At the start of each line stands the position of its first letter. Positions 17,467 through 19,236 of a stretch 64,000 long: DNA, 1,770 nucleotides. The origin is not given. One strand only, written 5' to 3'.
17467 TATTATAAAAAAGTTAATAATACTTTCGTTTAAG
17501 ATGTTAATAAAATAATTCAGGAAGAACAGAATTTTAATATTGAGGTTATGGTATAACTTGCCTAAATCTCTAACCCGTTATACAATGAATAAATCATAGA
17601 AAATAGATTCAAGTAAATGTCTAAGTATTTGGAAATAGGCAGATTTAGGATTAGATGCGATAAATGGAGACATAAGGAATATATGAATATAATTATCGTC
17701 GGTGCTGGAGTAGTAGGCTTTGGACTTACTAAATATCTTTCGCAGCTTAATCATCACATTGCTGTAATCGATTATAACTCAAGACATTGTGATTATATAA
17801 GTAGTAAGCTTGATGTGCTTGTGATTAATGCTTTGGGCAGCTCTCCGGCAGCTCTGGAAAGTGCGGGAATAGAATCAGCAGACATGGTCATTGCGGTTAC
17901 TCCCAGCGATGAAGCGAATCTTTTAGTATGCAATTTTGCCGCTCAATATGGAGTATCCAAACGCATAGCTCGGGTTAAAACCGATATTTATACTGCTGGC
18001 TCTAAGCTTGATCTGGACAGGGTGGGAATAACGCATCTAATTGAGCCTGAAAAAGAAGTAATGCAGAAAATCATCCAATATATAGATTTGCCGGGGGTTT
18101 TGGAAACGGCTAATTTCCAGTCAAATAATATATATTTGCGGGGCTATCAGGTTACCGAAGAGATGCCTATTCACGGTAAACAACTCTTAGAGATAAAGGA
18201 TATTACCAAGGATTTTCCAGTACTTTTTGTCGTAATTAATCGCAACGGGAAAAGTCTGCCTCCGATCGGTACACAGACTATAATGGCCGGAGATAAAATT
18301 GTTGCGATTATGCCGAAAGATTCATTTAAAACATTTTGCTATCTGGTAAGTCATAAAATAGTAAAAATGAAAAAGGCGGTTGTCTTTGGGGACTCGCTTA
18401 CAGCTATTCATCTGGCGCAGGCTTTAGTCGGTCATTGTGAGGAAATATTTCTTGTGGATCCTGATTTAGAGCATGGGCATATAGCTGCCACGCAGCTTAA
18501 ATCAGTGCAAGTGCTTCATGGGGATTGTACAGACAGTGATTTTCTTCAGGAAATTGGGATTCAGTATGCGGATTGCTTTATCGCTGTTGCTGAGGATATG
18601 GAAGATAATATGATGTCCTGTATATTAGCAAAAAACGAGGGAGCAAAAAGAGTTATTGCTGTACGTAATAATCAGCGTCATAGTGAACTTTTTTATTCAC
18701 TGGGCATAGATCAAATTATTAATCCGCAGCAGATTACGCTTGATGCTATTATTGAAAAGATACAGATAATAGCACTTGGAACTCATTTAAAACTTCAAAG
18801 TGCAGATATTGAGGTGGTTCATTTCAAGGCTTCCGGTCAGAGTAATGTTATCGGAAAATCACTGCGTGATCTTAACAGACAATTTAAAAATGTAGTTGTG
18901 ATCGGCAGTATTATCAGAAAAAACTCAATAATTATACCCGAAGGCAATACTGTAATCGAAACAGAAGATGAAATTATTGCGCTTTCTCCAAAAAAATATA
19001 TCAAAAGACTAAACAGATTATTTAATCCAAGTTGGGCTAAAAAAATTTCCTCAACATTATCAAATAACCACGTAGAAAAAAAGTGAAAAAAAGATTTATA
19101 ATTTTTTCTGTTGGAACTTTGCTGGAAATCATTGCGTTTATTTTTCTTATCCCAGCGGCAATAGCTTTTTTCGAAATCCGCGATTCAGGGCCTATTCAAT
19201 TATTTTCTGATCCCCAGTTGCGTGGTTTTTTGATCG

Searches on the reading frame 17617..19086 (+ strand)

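Call 83: search_protein_families(library=pfam, proteins=[window:17617-19086:+], max_evalue=0.00001)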
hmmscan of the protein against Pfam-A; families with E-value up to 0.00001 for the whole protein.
window:17617-19086:+ (489 aa): 4 families
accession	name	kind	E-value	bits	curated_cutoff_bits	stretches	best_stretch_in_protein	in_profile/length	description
PF02254.24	TrkA_N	-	9.4e-46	155.3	23.8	2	25-143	1-115/116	TrkA-N domain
PF02080.26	TrkA_C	-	1.4e-16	60.5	27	1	409-469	10-70/71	TrkA-C domain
PF13241.12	NAD_binding_7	-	7.1e-07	30.2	22.1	0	23-113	8-87/104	Putative NAD(P)-binding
PF06690.17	HcgC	-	9.8e-06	25.7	31.4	0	231-287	24-78/248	FeGP cofactor biosynthesis protein, methyltransferase HcgC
